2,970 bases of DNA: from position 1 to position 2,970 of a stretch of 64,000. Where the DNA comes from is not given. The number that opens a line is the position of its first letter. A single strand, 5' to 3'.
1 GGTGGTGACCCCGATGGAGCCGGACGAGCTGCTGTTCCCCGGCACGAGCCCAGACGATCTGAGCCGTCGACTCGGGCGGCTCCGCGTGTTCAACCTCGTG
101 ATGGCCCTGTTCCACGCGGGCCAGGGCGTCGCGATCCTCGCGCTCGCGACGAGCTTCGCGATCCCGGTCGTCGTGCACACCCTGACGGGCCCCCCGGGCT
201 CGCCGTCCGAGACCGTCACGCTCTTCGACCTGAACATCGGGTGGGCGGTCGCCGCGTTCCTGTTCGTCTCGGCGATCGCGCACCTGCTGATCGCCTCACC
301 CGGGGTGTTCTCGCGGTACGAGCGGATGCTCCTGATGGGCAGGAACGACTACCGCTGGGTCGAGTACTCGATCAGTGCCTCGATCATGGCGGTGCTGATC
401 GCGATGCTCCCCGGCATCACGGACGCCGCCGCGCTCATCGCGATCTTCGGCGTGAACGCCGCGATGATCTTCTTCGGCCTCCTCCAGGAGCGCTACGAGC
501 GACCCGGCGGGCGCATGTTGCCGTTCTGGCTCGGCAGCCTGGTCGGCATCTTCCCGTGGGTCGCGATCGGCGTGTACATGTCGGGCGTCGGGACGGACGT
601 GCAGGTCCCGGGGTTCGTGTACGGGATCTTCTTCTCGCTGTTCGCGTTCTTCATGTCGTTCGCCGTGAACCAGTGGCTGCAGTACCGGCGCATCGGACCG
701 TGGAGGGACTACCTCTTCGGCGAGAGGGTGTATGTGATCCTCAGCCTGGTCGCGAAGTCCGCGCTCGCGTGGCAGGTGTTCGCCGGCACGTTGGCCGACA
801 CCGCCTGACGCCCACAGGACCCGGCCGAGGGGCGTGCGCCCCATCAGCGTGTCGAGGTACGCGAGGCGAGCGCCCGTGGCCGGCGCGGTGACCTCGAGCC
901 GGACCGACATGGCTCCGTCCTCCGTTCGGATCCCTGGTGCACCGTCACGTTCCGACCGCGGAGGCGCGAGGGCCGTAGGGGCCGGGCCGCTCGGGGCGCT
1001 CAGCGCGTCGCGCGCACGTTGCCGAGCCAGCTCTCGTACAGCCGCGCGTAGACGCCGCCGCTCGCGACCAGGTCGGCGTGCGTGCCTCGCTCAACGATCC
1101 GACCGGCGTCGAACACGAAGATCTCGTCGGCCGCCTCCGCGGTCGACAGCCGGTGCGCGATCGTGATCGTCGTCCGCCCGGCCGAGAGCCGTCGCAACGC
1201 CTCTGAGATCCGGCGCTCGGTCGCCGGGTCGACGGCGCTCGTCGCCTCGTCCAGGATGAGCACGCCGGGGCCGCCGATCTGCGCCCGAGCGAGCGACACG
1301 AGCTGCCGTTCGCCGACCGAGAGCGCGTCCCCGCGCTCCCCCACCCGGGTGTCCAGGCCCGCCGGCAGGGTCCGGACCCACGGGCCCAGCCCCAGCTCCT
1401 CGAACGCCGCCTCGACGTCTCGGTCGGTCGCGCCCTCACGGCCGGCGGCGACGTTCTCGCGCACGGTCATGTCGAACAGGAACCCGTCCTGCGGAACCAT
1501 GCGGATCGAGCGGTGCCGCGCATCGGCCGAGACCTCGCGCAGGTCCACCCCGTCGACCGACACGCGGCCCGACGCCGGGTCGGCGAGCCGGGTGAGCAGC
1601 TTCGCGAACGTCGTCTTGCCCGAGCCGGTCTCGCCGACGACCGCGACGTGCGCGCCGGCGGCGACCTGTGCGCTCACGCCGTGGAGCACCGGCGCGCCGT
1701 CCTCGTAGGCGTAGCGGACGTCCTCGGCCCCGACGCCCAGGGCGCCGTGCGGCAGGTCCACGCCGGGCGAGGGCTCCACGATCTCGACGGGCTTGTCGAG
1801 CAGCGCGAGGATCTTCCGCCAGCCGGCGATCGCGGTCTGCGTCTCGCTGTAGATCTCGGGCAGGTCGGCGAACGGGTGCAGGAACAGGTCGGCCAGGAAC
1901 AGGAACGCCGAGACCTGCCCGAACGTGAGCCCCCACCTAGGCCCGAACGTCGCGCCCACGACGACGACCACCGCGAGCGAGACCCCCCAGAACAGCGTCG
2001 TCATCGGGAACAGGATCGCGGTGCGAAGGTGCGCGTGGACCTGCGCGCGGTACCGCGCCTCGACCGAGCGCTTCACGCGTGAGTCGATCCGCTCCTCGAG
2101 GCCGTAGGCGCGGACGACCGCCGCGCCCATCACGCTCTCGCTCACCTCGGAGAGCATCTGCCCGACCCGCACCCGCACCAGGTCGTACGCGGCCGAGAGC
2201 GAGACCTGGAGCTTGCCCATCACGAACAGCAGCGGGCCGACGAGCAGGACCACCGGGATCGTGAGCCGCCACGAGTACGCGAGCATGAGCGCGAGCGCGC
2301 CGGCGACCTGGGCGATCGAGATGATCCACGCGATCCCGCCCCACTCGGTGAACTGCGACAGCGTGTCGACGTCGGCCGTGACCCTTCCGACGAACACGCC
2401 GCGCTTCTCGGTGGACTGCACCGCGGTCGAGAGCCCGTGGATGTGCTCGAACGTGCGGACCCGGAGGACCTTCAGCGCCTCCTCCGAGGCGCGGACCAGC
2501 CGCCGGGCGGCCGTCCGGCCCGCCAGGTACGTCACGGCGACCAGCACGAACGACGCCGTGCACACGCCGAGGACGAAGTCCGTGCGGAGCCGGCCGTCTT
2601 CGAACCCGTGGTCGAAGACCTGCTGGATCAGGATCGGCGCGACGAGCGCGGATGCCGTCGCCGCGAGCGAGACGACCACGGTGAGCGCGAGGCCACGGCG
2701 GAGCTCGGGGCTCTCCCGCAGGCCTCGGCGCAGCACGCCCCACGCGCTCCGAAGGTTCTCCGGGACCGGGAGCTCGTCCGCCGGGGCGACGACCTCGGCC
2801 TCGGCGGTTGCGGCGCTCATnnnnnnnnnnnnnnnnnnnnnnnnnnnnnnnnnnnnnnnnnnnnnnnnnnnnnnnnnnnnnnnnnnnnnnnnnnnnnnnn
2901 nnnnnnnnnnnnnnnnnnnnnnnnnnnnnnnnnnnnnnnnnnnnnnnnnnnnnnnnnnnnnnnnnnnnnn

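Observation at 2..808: Heliorhodopsin gene in a high-GC actinobacterial context with no retinal-biosynthesis partner in view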

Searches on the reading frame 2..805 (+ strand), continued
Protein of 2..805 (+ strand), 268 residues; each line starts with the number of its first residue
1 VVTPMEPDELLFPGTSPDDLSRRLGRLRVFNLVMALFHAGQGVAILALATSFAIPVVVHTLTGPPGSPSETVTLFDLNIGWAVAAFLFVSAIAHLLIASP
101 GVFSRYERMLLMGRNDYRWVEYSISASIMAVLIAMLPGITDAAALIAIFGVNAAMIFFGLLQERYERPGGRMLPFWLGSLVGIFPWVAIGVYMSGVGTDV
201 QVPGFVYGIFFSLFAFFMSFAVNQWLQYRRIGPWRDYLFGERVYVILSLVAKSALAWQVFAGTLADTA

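Call 34: list_cluster_members(proteins=[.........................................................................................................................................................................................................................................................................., P0001])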
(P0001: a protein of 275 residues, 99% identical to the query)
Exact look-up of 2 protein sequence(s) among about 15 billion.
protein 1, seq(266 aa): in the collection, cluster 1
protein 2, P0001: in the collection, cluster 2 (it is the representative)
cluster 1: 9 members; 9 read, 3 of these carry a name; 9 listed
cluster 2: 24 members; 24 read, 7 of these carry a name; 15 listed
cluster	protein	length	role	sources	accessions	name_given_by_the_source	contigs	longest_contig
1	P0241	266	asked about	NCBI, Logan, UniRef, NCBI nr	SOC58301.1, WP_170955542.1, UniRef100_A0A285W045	heliorhodopsin HeR [Ornithinimicrobium cerasi] | Heliorhodopsin n=1 Tax=Ornithinimicrobium cerasi TaxID=2248773 RepID=A0A285W045_9MICO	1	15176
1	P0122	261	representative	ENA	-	-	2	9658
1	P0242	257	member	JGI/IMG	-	hypothetical protein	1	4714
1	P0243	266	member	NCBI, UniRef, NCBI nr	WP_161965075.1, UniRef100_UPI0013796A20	heliorhodopsin HeR [Ornithinimicrobium cerasi] | heliorhodopsin HeR n=1 Tax=Ornithinimicrobium cerasi TaxID=2248773 RepID=UPI0013796A20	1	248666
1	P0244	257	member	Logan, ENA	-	-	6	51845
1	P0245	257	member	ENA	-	-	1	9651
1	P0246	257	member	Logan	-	-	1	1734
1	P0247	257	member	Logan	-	-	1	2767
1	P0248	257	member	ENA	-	-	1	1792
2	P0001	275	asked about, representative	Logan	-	-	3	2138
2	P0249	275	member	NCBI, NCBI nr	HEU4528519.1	MAG TPA: heliorhodopsin HeR [Actinomycetota bacterium] | heliorhodopsin HeR [Actinomycetota bacterium]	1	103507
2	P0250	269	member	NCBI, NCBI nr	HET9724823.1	MAG TPA: heliorhodopsin HeR [Actinomycetota bacterium] | heliorhodopsin HeR [Actinomycetota bacterium]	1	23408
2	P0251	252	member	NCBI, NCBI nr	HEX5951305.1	MAG TPA: heliorhodopsin HeR, partial [Actinomycetota bacterium] | heliorhodopsin HeR [Actinomycetota bacterium]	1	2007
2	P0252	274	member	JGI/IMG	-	hypothetical protein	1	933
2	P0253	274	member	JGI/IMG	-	hypothetical protein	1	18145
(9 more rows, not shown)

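Call 35: find_encoding_contigs(protein=P0241, flank=8000, max_places=1)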
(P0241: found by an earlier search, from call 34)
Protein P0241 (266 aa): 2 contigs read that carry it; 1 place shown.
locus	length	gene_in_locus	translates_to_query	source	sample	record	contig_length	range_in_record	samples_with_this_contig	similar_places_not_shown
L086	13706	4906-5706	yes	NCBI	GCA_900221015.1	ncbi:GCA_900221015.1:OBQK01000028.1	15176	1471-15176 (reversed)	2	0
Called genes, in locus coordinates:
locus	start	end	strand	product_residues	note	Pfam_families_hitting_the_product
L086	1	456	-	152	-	PF01425:Amidase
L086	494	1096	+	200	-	-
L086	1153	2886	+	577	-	PF00664:ABC_membrane, PF00005:ABC_tran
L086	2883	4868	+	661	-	PF00664:ABC_membrane, PF00005:ABC_tran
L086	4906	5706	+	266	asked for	PF18761:Heliorhodopsin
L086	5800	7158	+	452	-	PF22778:VCPO_2nd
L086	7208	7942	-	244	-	-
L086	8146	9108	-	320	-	PF00056:Ldh_1_N, PF02866:Ldh_1_C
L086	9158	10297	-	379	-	PF12698:ABC2_membrane_3, PF01061:ABC2_membrane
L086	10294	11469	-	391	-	PF12698:ABC2_membrane_3, PF12730:ABC2_membrane_4 (weak), PF01061:ABC2_membrane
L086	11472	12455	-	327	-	PF00005:ABC_tran, PF13304:AAA_21 (weak)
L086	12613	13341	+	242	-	PF01209:Ubie_methyltran, PF13489:Methyltransf_23, PF13847:Methyltransf_31 (weak), PF08241:Methyltransf_11, PF08242:Methyltransf_12, PF13649:Methyltransf_25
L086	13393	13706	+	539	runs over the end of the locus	PF07992:Pyr_redox_2 (weak), PF01266:DAO (weak), PF01494:FAD_binding_3 (weak), PF03486:HI0933_like (faint), PF12831:FAD_oxidored, PF13450:NAD_binding_8, PF01593:Amino_oxidase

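Call 36: find_encoding_contigs(protein=P0249, flank=10000, max_places=2)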
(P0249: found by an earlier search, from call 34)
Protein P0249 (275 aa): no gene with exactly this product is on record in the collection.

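Call 40: find_encoding_contigs(protein=P0006, flank=8000, max_places=1)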
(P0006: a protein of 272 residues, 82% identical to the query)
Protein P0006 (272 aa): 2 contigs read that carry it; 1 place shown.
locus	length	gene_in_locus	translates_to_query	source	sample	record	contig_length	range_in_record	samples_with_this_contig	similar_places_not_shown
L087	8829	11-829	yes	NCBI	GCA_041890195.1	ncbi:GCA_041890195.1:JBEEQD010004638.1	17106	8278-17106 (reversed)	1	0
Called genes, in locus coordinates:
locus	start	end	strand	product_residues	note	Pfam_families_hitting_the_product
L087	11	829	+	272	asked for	PF18761:Heliorhodopsin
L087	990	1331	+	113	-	-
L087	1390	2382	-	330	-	PF13521:AAA_28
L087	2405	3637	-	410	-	PF00291:PALP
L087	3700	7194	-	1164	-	PF12773:DZR (faint), PF13240:Zn_Ribbon_1 (weak), PF13248:Zn_ribbon_3 (faint), PF00211:Guanylate_cyc, PF13191:AAA_16, PF13424:TPR_12 (faint)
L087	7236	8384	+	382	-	PF13416:SBP_bac_8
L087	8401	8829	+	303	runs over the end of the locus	PF00528:BPD_transp_1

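Call 41: find_encoding_contigs(protein=P0008, flank=8000, max_places=1)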
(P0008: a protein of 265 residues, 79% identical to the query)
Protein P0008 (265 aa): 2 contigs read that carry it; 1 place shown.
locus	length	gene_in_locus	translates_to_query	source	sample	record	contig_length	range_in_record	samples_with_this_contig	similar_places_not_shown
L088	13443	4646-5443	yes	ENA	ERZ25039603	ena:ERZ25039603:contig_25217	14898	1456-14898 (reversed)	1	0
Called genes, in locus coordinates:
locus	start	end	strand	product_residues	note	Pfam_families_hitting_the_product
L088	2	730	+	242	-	?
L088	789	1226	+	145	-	-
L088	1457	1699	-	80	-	-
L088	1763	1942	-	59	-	-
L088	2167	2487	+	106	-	PF00920:ILVD_EDD_N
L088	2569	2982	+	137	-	PF24877:ILV_EDD_C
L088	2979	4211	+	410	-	PF00291:PALP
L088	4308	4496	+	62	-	PF23451:Zn_ribbon_PaaD (weak)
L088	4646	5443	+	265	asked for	PF18761:Heliorhodopsin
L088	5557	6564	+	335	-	PF00296:Bac_luciferase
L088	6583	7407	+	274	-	PF00795:CN_hydrolase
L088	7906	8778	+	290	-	PF01979:Amidohydro_1, PF07969:Amidohydro_3 (weak)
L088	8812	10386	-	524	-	PF01266:DAO, PF01946:Thi4, PF07992:Pyr_redox_2 (faint)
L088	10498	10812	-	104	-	PF01551:Peptidase_M23 (weak)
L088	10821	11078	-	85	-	-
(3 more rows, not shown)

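Call 42: find_encoding_contigs(protein=P0011, flank=8000, max_places=1)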
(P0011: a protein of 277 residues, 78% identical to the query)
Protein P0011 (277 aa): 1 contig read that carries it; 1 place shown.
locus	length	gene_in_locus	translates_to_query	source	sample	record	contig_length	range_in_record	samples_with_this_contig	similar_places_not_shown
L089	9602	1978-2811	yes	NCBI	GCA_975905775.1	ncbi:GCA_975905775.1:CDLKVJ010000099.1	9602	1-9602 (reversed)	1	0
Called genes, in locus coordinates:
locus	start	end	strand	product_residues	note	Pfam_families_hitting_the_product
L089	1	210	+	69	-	?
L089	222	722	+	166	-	PF00565:SNase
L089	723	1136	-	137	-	PF04075:F420H2_quin_red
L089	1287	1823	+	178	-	PF02469:Fasciclin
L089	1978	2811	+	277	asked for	PF18761:Heliorhodopsin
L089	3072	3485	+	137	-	-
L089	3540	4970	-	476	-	PF02225:PA, PF04389:Peptidase_M28, PF01546:Peptidase_M20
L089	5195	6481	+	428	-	PF03150:CCP_MauG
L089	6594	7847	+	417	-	-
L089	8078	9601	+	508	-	?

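Call 44: search_protein_families(library=ncbifam, proteins=[window:2-805:+], max_evalue=0.01)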
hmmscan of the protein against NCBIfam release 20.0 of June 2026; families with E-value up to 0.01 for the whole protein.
window:2-805:+ (268 aa): 1 family
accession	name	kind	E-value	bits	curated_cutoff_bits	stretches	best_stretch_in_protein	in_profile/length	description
NF038020.1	HeR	equivalog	4.5e-92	308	100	1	27-264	1-244/244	heliorhodopsin HeR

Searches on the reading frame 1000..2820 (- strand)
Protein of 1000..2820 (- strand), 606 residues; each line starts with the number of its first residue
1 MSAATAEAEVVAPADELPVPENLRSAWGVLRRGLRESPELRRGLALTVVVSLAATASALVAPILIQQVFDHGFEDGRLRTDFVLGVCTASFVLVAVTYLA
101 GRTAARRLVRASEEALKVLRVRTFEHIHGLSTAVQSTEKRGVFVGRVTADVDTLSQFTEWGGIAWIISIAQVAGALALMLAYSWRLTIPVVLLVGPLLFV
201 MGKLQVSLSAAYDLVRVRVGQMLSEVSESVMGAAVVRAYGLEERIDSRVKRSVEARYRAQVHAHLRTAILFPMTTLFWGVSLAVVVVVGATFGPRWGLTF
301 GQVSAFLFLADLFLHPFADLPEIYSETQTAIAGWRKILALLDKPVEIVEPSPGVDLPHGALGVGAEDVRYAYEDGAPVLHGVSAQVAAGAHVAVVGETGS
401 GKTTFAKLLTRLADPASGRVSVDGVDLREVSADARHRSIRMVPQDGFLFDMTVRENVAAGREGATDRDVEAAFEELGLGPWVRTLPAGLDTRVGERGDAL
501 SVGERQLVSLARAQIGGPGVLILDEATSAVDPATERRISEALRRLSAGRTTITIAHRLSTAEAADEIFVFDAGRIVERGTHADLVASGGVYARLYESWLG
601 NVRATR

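Call 4: search_protein_families(library=pfam, proteins=[window:1000-2820:-], max_evalue=0.01)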
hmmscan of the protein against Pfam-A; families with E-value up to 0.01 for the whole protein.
window:1000-2820:- (606 aa): 8 families
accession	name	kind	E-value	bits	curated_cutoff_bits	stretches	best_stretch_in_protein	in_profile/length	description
PF00005.33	ABC_tran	-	1.5e-29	103.8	25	1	379-528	1-137/137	ABC transporter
PF00664.28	ABC_membrane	-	2.2e-27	96.9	28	1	45-316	2-273/274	ABC transporter transmembrane region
PF02463.25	SMC_N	-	5.5e-05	23.1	40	1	467-568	121-209/220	RecF/RecN/SMC N terminal domain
PF13401.12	AAA_22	-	6e-05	23.8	27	1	391-546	7-108/130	AAA domain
PF01935.23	DUF87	-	0.00024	21.7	23.2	1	389-411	23-45/220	Helicase HerA, central domain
PF13191.12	AAA_16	-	0.00056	20.9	32.6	1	386-548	19-162/167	AAA ATPase domain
PF13304.12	AAA_21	-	0.0015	19.1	27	0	507-552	249-293/304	AAA domain, putative AbiEii toxin, Type IV TA system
PF06414.18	Zeta_toxin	-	0.0068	16.3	22.3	0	392-431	19-58/199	Zeta toxin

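Call 44: search_protein_families(library=ncbifam, proteins=[window:1003-2820:-], max_evalue=0.01)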
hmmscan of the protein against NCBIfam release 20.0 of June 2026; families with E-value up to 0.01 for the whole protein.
window:1003-2820:- (606 aa): 184 families (the best 25 are shown)
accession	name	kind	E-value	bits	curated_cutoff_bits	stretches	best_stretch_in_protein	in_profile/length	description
TIGR02203.1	MsbA_lipidA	equivalog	1.9e-102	343.6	602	1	45-596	19-567/572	lipid A export permease/ATP-binding protein MsbA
TIGR02204.1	MsbA_rel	hypoth_equivalog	4.7e-93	312.8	780.4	1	43-595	18-572/576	ABC transporter, permease/ATP-binding protein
NF052233.1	CphA_assoc_ABC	equivalog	2.9e-87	293.8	880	1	24-600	167-745/766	cyanophycin metabolism-associated ABC transporter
NF010178.0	PRK13657.1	equivalog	1.2e-85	288.1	733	1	44-595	21-567/588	glucan ABC transporter ATP-binding protein/ permease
TIGR01846.1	type_I_sec_HlyB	subfamily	4.1e-84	283.2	725.55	1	41-596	138-690/694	type I secretion system permease/ATPase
NF045513.1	HepA_fam_ABC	equivalog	8.3e-81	272.2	725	1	109-590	119-601/610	heterocyst formation ABC transporter subunit HepA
TIGR03375.1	type_I_sec_LssB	subfamily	2.1e-79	267.6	693.1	1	48-585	155-689/696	type I secretion system permease/ATPase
NF008056.1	PRK10790.1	equivalog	4.3e-79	266.6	746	1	22-596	3-573/584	SmdB family multidrug efflux ABC transporter permease/ATP-binding protein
NF008381.0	PRK11176.1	equivalog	1.8e-77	261.1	867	1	24-597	7-578/582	lipid A ABC transporter ATP-binding protein/permease MsbA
TIGR00958.1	3a01208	subfamily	9.3e-76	255.6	874.6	1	114-594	231-710/711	antigen peptide transporter 2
TIGR03796.1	NHLM_micro_ABC1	equivalog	4.9e-75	253.1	853.3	1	27-594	142-708/710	NHLP family bacteriocin export ABC transporter peptidase/permease/ATPase subunit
TIGR03797.1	NHLM_micro_ABC2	equivalog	5.4e-73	246.6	709.4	1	18-595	115-682/686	NHLP bacteriocin export ABC transporter permease/ATPase subunit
TIGR02868.1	CydC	equivalog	5.3e-71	239.8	329.05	1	115-558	84-530/530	thiol reductant ABC exporter subunit CydC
TIGR02857.1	CydD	equivalog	5.6e-71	240.1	435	1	42-568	3-527/529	thiol reductant ABC exporter subunit CydD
NF000475.1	tet_ABC_46_B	exception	2e-70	238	1250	1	50-594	24-570/578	tetracycline efflux ABC transporter Tet(46) subunit B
NF050066.1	LPSTprtrPglK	equivalog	6e-38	130.6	1000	1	366-571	352-556/558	BC-type lipopolysaccharide transporter PglK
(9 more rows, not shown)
